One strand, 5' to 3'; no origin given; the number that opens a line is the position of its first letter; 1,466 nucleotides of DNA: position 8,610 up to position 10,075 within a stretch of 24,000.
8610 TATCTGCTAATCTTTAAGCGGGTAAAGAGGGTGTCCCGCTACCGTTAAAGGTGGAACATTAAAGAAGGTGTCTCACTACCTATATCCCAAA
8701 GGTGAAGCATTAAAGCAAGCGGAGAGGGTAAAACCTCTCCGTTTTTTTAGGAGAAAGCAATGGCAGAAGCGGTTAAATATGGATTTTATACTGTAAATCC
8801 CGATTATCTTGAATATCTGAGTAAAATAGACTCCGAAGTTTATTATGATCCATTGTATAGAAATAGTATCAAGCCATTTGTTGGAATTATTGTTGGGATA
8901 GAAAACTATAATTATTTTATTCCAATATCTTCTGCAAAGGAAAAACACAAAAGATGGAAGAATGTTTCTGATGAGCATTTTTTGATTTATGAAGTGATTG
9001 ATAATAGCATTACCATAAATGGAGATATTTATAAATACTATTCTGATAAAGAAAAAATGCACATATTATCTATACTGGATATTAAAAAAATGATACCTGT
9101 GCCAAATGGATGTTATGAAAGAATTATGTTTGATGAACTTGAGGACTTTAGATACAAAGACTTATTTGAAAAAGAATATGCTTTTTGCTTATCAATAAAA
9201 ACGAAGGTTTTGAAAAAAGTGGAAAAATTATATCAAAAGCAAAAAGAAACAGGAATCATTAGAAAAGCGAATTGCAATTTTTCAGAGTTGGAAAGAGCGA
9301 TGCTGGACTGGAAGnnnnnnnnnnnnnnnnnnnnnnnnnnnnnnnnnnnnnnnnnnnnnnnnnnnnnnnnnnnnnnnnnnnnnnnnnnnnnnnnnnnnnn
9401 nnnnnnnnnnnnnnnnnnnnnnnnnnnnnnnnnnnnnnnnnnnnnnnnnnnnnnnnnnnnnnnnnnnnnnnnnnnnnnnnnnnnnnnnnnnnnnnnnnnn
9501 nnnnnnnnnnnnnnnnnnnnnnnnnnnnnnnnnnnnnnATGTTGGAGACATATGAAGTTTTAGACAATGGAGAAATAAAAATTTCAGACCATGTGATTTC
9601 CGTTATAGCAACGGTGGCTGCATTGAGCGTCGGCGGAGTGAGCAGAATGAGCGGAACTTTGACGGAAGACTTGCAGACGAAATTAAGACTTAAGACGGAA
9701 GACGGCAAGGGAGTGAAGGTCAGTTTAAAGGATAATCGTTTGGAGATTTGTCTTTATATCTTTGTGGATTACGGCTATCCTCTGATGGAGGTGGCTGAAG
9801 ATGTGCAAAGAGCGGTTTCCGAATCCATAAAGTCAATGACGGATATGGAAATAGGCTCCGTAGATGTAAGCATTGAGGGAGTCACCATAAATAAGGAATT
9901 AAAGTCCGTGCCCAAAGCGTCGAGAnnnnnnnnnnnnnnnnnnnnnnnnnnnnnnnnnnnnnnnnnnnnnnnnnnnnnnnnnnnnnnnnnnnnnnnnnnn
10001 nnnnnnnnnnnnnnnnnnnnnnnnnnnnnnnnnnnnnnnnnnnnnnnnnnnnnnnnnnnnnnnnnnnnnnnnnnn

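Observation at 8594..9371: Compact type III toxin-antitoxin (ToxIN/AbiQ-like) module inserted between the efp and asp23-nusB operons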

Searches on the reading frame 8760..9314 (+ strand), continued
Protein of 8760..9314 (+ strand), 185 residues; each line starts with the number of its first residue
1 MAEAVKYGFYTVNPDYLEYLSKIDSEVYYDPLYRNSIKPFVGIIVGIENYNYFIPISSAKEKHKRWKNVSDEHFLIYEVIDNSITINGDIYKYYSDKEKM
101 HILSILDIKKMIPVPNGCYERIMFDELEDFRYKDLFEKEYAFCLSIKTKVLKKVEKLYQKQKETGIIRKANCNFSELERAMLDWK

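Call 15: find_related_loci(query=A1, collection=genome_contigs, flank=6000)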
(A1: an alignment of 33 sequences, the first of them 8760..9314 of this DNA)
Query A1 (185 aa) in genome_contigs; peptide patterns used: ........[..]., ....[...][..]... (x = any residue, [..] = any of these).
187 stretches matched a pattern; 119 encode a relative of the query (tblastn E <= 1e-3); the best 80 are kept; 80 distinct loci.
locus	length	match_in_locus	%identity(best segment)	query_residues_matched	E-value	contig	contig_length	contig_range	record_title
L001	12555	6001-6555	92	1-185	5e-114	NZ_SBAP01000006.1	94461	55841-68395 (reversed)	Fusobacterium necrophorum strain KG35 NODE_6_length_94461_cov_41.414845, whole genome shotgun sequence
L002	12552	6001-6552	90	1-184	9e-112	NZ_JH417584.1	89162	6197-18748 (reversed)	Anaeroglobus geminatus F0357 Scfld31, whole genome shotgun sequence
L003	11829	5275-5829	87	1-185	9e-108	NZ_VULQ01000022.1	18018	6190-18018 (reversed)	Anaerococcus porci strain WCA-380-WT-2B seq22, whole genome shotgun sequence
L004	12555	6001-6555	86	1-185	3e-107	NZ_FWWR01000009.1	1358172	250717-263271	Peptoniphilus asaccharolyticus DSM 20463, whole genome shotgun sequence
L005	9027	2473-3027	86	1-185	3e-107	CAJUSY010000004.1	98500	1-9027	Peptoniphilaceae bacterium isolate RUMC2 genome assembly, contig: FN_RUMC2_12, whole genome shotgun sequence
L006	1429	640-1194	86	1-185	1e-113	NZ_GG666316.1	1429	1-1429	Anaerococcus tetradius ATCC 35098 SCAFFOLD22, whole genome shotgun sequence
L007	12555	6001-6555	85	1-185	1e-105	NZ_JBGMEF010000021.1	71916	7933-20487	Anaerococcus kampingiae strain ENR0874 ENR0874_S7_L001_R1_001_contig_21, whole genome shotgun sequence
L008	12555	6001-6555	92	1-185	1e-105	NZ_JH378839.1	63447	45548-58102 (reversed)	Johnsonella ignava ATCC 51276 supercont1.11, whole genome shotgun sequence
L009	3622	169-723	92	1-185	4e-107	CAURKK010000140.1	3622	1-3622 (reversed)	MAG TPA_asm: uncultured Gemella sp. isolate ERR9968699_bin.60_MetaWRAP_v1.3_MAG genome assembly, contig: ERZ21616016.145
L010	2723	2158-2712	91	1-185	2e-108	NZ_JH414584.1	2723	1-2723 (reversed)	Peptoanaerobacter stomatis strain ACC19a supercont1.39, whole genome shotgun sequence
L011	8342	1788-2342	91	1-185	2e-104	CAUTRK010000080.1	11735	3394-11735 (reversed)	MAG TPA_asm: uncultured Fusobacterium sp. isolate SRR17738087_bin.3_MetaWRAP_v1.3_MAG genome assembly, contig: ERZ142115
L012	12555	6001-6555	90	1-185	3e-103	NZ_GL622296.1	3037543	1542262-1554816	Lachnoanaerobaculum saburreum DSM 3986 SCAFFOLD1, whole genome shotgun sequence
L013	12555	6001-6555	84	1-185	1e-102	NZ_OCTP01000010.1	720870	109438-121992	Anaerococcus sp. Marseille-P3625, whole genome shotgun sequence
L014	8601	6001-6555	90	1-185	2e-102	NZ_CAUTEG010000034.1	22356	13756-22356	MAG: Oribacterium sinus isolate SRR17301049_bin.4_MetaWRAP_v1.3_MAG ERZ14209549.517, whole genome shotgun sequence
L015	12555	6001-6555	89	1-185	2e-102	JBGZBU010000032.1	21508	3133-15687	MAG: Anaerovoracaceae bacterium isolate D-61_MAG_20 D-61__110272, whole genome shotgun sequence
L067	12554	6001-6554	88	1-185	3e-86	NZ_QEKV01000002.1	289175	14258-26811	Ezakiella coagulans strain DSM 20705 Ga0215668_102, whole genome shotgun sequence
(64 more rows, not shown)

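Call 19: predict_structure(alignment_id=A1)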
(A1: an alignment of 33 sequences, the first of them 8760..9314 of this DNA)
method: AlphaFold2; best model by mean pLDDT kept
length: 185 residues; sequences in the alignment: 33
mean_pLDDT: 92.1   pTM: 0.88
mean pLDDT of the five models: 92.1, 91.7, 91.6, 91.1, 89.5
residues with pLDDT >= 90: 143; 70-90: 39; 50-70: 3; < 50: 0
segments of 3 or more residues with pLDDT < 50: none
pLDDT, mean of each block of 10 residues (from residue 1): 80 96 96 80 93 95 94 96 91 95 97 95 81 87 94 96 94 97 93
secondary structure, 60 per line:
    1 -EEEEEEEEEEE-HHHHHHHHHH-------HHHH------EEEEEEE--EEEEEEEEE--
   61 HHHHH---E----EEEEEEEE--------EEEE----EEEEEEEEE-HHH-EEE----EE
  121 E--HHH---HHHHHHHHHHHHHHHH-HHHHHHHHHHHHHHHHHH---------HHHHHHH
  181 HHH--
elements in order: E2-12 H14-23 H31-34 E41-47 E50-58 H61-65 E74-81 E90-93 E98-106 E112-114 E119-121 H130-145 H147-164 H174-183

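Call 24: find_encoding_contigs(protein=window:8760-9314:+, flank=6000, max_places=6)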
Protein window:8760-9314:+ (185 aa): 1 contig read that carries it; 1 place shown.
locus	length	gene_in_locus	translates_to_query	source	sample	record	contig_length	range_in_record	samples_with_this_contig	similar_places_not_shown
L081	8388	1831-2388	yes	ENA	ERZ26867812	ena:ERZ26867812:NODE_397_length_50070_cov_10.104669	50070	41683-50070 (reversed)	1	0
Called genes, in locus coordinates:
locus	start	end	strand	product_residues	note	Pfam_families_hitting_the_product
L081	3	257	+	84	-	?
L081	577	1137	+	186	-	PF08207:EFP_N, PF01132:EFP, PF09285:Elong-fact-P_C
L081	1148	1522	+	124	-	-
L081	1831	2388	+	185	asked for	PF13958:ToxN_toxin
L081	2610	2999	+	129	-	PF03780:Asp23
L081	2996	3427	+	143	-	PF01029:NusB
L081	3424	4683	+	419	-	PF13742:tRNA_anti_2, PF01336:tRNA_anti-codon (weak), PF02601:Exonuc_VII_L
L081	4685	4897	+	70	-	PF02609:Exonuc_VII_S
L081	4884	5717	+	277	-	PF00348:polyprenyl_synt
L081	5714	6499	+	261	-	PF01479:S4, PF22421:SYY_C-terminal (weak), PF01728:FtsJ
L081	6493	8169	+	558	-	PF02463:SMC_N, PF13476:AAA_23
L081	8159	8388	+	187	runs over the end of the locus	PF28549:NDPSase_N, PF00293:NUDIX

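Call 27: fold_search(model_id=the predicted structure, library=pdb)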
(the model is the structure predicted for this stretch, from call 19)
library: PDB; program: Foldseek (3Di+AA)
matches with E <= 10: 398; with E <= 0.001: 4
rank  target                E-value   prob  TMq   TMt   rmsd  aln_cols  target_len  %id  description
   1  4ato_A                4.6e-10  1.00  0.70  0.76   3.8       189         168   25  New insights into the mechanism of bacterial Type III toxin-antitoxin systems: selective toxin inhibition by a non-cod (released 2012-12-26)
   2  2xd0_A                5.2e-10  1.00  0.72  0.81   3.7       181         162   24  A processed non-coding RNA regulates a bacterial antiviral system (released 2011-01-12)
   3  7d8o_A                6.5e-10  1.00  0.69  0.77   3.9       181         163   24  Crystal structure of E. coli ToxIN type III toxin-antitoxin complex (released 2022-01-05)
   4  4glk                  1.9e-08  1.00  0.65  0.72   5.0       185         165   25  Structure and activity of AbiQ, a lactococcal anti-phage endoribonuclease belonging to the type-III toxin-antitoxin syst (released 2013-01-16)
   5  5yqj_C                1.5e-01  0.07  0.15  0.16  19.5       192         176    6  Crystal structure of the first StARkin domain of Lam4 (released 2018-01-31)
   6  7qwt_B                1.8e-01  0.07  0.19  0.12  17.5       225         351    9  Rieske non-heme iron monooxygenase for guaiacol O-demethylation (released 2022-06-01)
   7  7qwt_A                2.2e-01  0.08  0.21  0.13  17.3       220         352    9  Rieske non-heme iron monooxygenase for guaiacol O-demethylation (released 2022-06-01)
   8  2nn5                  2.4e-01  0.04  0.13  0.14  19.0       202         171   10  Structure of Conserved Protein of Unknown Function EF2215 from Enterococcus faecalis (released 2006-11-21)
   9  6v8l_A                2.9e-01  0.04  0.14  0.17  17.9       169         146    9  Crystal structure of Ara h 8.0201 (released 2020-12-16)
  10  8ow4_A                6.2e-01  0.02  0.10  0.09  17.4        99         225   14  2.75 angstrom crystal structure of human NFAT1 with bound DNA (released 2023-07-26)
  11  8ow4_B                6.2e-01  0.02  0.10  0.07  17.8       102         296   13  2.75 angstrom crystal structure of human NFAT1 with bound DNA (released 2023-07-26)
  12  4ufc_B                6.6e-01  0.02  0.13  0.05  24.4       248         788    9  Crystal structure of the GH95 enzyme BACOVA_03438 (released 2015-07-08)
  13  3rtl_D                7.0e-01  0.06  0.14  0.20  12.6       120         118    9  Staphylococcus aureus heme-bound IsdB-N2 (released 2011-05-18)
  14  4y31                  7.5e-01  0.04  0.16  0.19  18.6       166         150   12  Crystal structure of yellow lupine LlPR-10.1A protein in ligand-free form (released 2015-12-09)
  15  6thx_A                7.9e-01  0.03  0.10  0.08  12.9        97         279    9  IRAK4 in complex with inhibitor (released 2020-10-28)
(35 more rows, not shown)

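Call 43: search_protein_families(library=pfam, proteins=[L008:4127-5764:+, L008:3437-3808:+, L008:2838-3347:+, L008:7372-7920:+, L067:341-2692:+, L067:2711-3586:+, L067:4016-5719:+, L067:7590-8045:+], max_evalue=0.001)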
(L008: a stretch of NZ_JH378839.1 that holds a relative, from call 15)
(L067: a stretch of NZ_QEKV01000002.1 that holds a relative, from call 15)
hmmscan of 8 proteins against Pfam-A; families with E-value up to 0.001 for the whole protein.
L008:4127-5764:+ (546 aa): 1 family
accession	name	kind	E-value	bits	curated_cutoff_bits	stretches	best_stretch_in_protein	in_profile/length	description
PF03389.21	MobA_MobL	-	1.4e-87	293.7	26.7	1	20-247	2-224/224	MobA/MobL family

L008:3437-3808:+ (124 aa): 1 family
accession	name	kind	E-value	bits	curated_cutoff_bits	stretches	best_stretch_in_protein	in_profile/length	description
PF12958.12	DUF3847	-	2.7e-06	27.8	40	1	4-85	2-79/81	Protein of unknown function (DUF3847)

L008:2838-3347:+ (170 aa): 1 family
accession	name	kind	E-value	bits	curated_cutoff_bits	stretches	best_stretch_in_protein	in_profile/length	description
PF04545.22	Sigma70_r4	-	1.5e-05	24.8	24.1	1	115-164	1-50/50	Sigma-70, region 4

L008:7372-7920:+ (183 aa): 0 families

L067:341-2692:+ (784 aa): 4 families
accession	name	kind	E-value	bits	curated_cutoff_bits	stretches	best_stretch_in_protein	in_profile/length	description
PF13306.12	LRR_5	-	1.6e-22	80.2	27.7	1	101-209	13-123/127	BspA type Leucine rich repeat region (6 copies)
PF07833.16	Cu_amine_oxidN1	-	3.4e-15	56.4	24.2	1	657-756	4-96/108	Copper amine oxidase N-terminal domain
PF24922.1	ACBP4_C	-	0.00025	21.7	31.2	1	360-437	3-79/105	Acyl-CoA-binding domain-containing protein 4-6, C-terminal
PF08702.15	Fib_alpha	-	0.00053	20.6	29.9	1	369-488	22-138/143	Fibrinogen alpha/beta chain family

L067:2711-3586:+ (292 aa): 1 family
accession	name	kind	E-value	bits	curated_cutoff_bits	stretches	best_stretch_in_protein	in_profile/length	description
PF14283.11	CD1107-like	-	6.1e-14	52.7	26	1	146-205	19-80/158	Mobile element protein CD1107-like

L067:4016-5719:+ (568 aa): 2 families
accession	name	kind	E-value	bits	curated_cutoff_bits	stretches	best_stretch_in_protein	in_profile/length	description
PF01131.25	Topoisom_bac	-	1.3e-117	393.7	35.1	1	150-553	2-411/411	DNA topoisomerase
PF01751.28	Toprim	-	2.2e-12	47.4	23.1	1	2-132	1-95/96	Toprim domain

L067:7590-8045:+ (152 aa): 1 family
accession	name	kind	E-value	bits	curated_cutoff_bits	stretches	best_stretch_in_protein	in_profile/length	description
PF14198.11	TnpV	-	2.3e-18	66.6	27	1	45-150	7-111/111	Transposon-encoded protein TnpV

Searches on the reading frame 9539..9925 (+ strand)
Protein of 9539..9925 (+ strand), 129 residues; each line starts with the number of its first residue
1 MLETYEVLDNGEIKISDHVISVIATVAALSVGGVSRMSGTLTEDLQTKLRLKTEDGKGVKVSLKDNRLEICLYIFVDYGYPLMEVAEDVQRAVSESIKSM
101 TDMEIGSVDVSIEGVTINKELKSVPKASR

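Call 28: find_homologous_proteins(query=window:9539-9925:+, max_evalue=1e-20)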
Query window:9539-9925:+ (129 aa): 9 proteins with E <= 1e-20 among 24 candidates.
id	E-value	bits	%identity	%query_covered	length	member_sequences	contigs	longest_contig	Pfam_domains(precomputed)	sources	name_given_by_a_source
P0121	7.8e-73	260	100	100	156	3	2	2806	PF03780.19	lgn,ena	-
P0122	1.7e-44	169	62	100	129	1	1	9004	PF03780.19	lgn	-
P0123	1.4e-36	143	61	93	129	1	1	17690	PF03780.19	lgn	-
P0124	5.9e-36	141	57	100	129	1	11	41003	PF03780.19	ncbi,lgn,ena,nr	ncbi:MAG: Asp23/Gls24 family envelope stress response protein [Tissierellia bacterium]|nr:Asp23/Gls2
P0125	1.1e-31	128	50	100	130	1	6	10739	PF03780.19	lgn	-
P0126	1.4e-31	127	50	100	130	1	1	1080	PF03780.19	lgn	-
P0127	2.7e-31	126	50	100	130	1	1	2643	PF03780.19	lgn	-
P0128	7.7e-31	125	50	100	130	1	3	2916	PF03780.19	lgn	-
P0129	2.2e-30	123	49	100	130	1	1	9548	PF03780.19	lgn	-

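Call 29: find_encoding_contigs(protein=P0122, flank=5000, max_places=2)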
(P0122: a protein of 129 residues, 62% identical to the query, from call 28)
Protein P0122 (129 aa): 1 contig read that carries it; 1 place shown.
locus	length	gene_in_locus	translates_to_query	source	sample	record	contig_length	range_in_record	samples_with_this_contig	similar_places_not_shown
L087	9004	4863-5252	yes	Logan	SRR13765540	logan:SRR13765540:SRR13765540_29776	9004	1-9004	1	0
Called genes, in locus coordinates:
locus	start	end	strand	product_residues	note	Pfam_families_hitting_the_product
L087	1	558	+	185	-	?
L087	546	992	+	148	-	PF07963:N_methyl (weak)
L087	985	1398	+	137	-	PF07963:N_methyl (weak)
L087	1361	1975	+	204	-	-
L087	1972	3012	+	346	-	-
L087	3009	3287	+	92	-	PF10719:ComFB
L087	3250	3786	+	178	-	PF13207:AAA_17 (faint), PF13238:AAA_18, PF13671:AAA_33 (faint), PF01202:SKI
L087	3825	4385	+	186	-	PF08207:EFP_N, PF01132:EFP, PF09285:Elong-fact-P_C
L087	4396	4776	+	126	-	-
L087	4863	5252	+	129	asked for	PF03780:Asp23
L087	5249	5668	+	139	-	PF01029:NusB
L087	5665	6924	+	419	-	PF13742:tRNA_anti_2, PF01336:tRNA_anti-codon, PF02601:Exonuc_VII_L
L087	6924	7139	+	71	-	PF02609:Exonuc_VII_S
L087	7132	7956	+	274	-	PF00348:polyprenyl_synt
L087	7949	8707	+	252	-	PF01479:S4, PF01728:FtsJ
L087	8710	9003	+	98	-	?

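Call 30: find_encoding_contigs(protein=P0123, flank=5000, max_places=2)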
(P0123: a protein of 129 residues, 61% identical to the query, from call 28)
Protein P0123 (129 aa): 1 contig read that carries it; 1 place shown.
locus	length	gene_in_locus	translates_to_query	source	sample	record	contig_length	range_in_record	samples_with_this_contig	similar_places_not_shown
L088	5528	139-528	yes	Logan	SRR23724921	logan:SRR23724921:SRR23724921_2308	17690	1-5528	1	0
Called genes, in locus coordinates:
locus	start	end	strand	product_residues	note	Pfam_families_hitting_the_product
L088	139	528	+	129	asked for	PF03780:Asp23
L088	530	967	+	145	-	PF01029:NusB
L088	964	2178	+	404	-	PF13742:tRNA_anti_2, PF01336:tRNA_anti-codon (weak), PF02601:Exonuc_VII_L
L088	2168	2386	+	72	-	PF02609:Exonuc_VII_S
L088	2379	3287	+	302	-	PF00348:polyprenyl_synt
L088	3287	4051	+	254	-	PF01479:S4, PF01728:FtsJ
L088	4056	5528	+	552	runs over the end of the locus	PF02463:SMC_N, PF13476:AAA_23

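Call 31: find_encoding_contigs(protein=P0124, flank=5000, max_places=2)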
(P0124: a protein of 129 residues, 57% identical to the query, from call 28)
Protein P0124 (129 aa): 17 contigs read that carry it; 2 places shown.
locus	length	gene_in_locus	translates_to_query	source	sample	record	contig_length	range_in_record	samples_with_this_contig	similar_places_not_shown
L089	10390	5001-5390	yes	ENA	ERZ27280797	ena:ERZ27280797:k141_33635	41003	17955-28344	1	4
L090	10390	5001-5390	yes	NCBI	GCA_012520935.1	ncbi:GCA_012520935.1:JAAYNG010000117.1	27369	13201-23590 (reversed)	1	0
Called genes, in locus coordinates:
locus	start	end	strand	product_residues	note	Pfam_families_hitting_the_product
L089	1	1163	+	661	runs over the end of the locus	PF17391:Urocanase_N, PF01175:Urocanase, PF17392:Urocanase_C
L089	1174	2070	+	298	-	PF07837:FTCD_N, PF02971:FTCD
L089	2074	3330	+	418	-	PF07969:Amidohydro_3, PF01979:Amidohydro_1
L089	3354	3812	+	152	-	PF01584:CheW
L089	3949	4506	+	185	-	PF08207:EFP_N, PF01132:EFP, PF09285:Elong-fact-P_C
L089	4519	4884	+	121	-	-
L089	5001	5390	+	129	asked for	PF03780:Asp23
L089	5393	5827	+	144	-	PF01029:NusB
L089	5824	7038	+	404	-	PF13742:tRNA_anti_2, PF01336:tRNA_anti-codon (weak), PF02601:Exonuc_VII_L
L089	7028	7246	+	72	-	PF02609:Exonuc_VII_S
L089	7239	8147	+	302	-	PF00348:polyprenyl_synt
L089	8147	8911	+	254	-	PF01479:S4, PF01728:FtsJ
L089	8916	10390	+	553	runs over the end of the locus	PF02463:SMC_N, PF13175:AAA_15 (weak), PF13476:AAA_23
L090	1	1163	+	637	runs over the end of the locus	PF17391:Urocanase_N, PF01175:Urocanase, PF17392:Urocanase_C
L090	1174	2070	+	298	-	PF07837:FTCD_N, PF02971:FTCD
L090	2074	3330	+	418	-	PF07969:Amidohydro_3, PF01979:Amidohydro_1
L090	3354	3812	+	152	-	PF01584:CheW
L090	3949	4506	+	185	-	PF08207:EFP_N, PF01132:EFP, PF09285:Elong-fact-P_C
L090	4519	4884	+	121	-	-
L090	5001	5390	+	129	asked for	PF03780:Asp23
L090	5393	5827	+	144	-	PF01029:NusB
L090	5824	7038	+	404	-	PF13742:tRNA_anti_2, PF01336:tRNA_anti-codon (weak), PF02601:Exonuc_VII_L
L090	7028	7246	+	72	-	PF02609:Exonuc_VII_S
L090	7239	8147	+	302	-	PF00348:polyprenyl_synt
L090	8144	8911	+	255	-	PF01479:S4, PF01728:FtsJ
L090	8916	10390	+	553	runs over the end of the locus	PF02463:SMC_N, PF13175:AAA_15 (weak), PF13476:AAA_23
